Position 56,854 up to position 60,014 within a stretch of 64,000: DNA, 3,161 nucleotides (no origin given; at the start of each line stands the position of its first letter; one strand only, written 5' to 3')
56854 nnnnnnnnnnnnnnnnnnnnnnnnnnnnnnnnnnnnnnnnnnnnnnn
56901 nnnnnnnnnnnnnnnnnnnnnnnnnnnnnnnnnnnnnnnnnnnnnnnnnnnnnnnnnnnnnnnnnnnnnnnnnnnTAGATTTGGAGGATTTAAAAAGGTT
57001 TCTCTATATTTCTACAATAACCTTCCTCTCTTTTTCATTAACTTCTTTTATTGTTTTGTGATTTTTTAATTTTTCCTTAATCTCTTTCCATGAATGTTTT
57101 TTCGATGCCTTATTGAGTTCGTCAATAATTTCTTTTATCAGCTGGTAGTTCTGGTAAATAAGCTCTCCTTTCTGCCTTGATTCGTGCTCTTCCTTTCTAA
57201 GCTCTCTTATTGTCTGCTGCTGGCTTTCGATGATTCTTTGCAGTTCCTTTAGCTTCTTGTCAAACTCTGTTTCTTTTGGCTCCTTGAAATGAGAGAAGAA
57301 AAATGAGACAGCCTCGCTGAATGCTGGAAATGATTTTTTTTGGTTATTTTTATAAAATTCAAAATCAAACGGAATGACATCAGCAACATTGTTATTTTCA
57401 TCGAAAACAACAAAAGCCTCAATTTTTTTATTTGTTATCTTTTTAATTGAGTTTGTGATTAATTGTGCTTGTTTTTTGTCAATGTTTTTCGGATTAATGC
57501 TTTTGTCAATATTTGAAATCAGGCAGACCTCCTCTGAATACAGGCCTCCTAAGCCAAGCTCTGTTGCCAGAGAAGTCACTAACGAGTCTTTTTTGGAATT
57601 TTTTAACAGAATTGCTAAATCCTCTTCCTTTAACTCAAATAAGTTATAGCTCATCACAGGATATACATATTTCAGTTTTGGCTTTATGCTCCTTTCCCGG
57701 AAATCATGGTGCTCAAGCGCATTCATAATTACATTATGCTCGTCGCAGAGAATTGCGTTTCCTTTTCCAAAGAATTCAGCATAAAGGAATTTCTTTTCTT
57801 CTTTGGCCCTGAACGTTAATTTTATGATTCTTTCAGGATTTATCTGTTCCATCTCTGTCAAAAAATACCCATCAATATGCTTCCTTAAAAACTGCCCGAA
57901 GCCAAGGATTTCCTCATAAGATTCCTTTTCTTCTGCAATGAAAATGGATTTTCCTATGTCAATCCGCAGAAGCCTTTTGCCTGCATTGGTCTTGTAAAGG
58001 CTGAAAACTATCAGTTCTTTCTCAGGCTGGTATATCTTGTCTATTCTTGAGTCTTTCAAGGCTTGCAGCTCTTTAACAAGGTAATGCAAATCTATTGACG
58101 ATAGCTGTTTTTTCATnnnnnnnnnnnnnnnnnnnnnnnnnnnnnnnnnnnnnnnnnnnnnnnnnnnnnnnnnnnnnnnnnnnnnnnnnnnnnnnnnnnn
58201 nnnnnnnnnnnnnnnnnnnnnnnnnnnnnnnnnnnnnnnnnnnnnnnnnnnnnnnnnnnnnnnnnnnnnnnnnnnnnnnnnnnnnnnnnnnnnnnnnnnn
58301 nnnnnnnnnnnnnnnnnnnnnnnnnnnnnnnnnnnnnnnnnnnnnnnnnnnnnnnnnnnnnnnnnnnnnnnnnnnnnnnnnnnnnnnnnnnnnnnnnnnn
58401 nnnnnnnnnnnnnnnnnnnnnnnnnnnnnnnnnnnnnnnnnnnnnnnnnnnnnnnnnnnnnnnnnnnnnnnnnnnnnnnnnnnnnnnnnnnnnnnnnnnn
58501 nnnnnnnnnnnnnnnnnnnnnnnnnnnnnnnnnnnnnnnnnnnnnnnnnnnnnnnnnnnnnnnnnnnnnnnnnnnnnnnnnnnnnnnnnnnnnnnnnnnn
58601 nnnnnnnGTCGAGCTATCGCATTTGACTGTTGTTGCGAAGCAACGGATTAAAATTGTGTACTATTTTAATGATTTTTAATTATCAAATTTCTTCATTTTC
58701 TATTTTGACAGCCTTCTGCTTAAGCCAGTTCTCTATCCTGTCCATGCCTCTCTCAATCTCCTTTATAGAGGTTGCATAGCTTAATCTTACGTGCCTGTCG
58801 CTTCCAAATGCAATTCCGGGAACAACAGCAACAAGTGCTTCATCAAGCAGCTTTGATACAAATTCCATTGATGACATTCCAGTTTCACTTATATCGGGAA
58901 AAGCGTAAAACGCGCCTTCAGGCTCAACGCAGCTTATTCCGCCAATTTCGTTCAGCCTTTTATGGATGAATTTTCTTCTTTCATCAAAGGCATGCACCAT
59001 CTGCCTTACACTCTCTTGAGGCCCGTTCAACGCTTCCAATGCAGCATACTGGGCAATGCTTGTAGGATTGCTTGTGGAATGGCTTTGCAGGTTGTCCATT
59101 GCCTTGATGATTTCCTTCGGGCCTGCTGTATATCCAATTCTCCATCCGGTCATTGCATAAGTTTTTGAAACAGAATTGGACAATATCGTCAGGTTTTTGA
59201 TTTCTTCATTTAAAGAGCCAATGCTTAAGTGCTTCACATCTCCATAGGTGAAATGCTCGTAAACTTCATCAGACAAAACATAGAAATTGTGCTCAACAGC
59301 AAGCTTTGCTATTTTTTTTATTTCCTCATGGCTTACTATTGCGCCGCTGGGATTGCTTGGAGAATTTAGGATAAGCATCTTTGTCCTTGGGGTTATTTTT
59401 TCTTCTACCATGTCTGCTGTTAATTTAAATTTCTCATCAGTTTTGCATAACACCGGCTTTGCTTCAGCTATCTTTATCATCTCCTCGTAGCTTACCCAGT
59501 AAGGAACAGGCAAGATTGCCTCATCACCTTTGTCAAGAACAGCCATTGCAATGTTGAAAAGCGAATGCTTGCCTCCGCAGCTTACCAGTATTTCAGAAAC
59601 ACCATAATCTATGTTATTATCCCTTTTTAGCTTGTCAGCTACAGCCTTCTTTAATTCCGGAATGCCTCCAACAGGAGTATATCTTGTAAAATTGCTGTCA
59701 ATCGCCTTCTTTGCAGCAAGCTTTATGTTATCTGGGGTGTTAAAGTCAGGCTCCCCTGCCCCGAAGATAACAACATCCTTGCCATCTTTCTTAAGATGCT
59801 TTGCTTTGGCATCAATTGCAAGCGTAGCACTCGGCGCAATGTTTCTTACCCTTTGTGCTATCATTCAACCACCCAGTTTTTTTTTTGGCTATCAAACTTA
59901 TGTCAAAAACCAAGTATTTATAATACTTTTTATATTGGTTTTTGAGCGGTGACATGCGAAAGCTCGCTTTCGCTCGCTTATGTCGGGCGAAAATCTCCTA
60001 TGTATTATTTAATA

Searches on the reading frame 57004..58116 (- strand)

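Call 19: search_protein_families(library=pfam, proteins=[window:57004-58116:-], max_evalue=0.001)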
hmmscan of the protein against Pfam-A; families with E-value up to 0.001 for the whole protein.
window:57004-58116:- (370 aa): 1 family
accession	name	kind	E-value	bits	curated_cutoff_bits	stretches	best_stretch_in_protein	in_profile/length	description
PF05833.16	NFACT_N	-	2.6e-48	165.4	31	1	7-353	2-366/456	NFACT N-terminal and middle domains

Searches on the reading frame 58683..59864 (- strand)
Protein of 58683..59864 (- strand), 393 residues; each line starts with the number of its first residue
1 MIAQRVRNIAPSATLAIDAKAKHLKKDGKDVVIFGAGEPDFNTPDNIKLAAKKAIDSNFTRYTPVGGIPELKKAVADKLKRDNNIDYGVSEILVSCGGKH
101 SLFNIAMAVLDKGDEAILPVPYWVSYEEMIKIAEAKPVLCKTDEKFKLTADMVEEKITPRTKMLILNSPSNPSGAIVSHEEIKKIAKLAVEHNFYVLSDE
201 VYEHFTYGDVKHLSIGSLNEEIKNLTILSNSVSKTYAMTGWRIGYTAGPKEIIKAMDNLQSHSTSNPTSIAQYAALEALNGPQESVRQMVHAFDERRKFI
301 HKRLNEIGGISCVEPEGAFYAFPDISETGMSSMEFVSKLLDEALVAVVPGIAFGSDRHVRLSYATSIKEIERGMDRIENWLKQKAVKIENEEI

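Call 19: search_protein_families(library=pfam, proteins=[window:58683-59864:-], max_evalue=0.001)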
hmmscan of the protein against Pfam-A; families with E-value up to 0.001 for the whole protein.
window:58683-59864:- (393 aa): 6 families
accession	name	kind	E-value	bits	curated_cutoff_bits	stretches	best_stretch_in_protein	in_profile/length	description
PF00155.27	Aminotran_1_2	-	4e-83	280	19.7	1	29-377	1-361/361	Aminotransferase class I and II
PF01041.23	DegT_DnrJ_EryC1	-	2.4e-08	34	19.8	1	105-199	54-145/360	DegT/DnrJ/EryC1/StrS aminotransferase family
PF01053.26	Cys_Met_Meta_PP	-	1.6e-06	27.3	27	1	85-200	64-174/381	Cys/Met metabolism PLP-dependent enzyme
PF00266.25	Aminotran_5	-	7.4e-06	25.6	21.5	1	91-199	63-175/371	Aminotransferase class-V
PF01212.27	Beta_elim_lyase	-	0.0003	20.6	27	1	129-199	90-168/288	Beta-eliminating lyase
PF04055.27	Radical_SAM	-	0.00062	20.4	29.5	0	17-81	33-99/166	Radical SAM superfamily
